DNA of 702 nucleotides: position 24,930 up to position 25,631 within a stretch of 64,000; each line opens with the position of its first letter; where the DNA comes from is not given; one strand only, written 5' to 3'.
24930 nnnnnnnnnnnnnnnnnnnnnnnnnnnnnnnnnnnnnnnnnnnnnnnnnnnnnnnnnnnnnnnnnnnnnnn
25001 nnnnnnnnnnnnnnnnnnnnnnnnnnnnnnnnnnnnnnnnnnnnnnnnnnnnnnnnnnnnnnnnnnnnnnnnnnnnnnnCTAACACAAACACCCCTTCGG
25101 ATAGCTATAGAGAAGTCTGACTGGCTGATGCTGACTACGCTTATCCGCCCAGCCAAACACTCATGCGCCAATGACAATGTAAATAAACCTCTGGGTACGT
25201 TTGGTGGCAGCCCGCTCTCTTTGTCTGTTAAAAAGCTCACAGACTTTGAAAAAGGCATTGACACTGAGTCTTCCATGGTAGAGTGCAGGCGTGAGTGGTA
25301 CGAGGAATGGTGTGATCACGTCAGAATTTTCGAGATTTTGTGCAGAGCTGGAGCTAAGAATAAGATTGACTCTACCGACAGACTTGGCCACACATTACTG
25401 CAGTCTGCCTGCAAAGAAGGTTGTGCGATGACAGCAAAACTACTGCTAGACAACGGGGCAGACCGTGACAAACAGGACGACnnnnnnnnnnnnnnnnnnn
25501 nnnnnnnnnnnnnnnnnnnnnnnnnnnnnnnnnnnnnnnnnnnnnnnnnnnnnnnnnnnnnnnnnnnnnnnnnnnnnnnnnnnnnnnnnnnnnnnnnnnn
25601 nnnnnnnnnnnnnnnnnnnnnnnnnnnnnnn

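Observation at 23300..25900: The DD-ANK paralogue gene E is nested antisense inside a POC5 intron and has a remodelled ANK region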

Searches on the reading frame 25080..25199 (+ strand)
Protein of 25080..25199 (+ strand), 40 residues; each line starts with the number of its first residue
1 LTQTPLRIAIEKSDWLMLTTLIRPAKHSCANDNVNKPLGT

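Call 78: search_protein_families(library=pfam, proteins=[window:25080-25199:+], max_evalue=1)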
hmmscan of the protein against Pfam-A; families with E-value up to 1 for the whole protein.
window:25080-25199:+ (40 aa): 0 families

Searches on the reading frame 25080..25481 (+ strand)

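Call 78: search_protein_families(library=pfam, proteins=[window:25080-25481:+], max_evalue=1)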
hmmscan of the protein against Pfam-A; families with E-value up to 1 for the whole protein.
window:25080-25481:+ (134 aa): 5 families
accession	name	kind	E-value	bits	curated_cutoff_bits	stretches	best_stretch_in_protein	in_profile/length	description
PF00023.36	Ank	-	3.4e-07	30.6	21.1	1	103-134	2-33/33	Ankyrin repeat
PF12796.13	Ank_2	-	7.6e-06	26.8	27.3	1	80-133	41-90/90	Ankyrin repeats (3 copies)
PF13606.12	Ank_3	-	0.0027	18.5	22.3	1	103-130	2-29/30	Ankyrin repeat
PF23745.1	ANK_LRRK2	-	0.035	14.4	27.5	1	94-132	22-60/130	LRRK2 ANK repeat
PF13637.12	Ank_4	-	0.04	14.7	22.7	1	107-133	1-27/50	Ankyrin repeats (many copies)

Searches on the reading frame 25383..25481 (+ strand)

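Call 78: search_protein_families(library=pfam, proteins=[window:25383-25481:+], max_evalue=1)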
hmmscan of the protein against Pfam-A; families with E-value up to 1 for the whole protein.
window:25383-25481:+ (33 aa): 5 families
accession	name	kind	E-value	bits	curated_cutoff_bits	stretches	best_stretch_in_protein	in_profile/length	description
PF00023.36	Ank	-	3e-05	24.5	21.1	1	2-33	2-33/33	Ankyrin repeat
PF12796.13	Ank_2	-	0.0022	19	27.3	1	2-32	60-90/90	Ankyrin repeats (3 copies)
PF13637.12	Ank_4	-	0.012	16.4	22.7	1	6-32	1-27/50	Ankyrin repeats (many copies)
PF13606.12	Ank_3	-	0.013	16.4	22.3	1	2-29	2-29/30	Ankyrin repeat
PF23745.1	ANK_LRRK2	-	0.046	14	27.5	1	3-31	32-60/130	LRRK2 ANK repeat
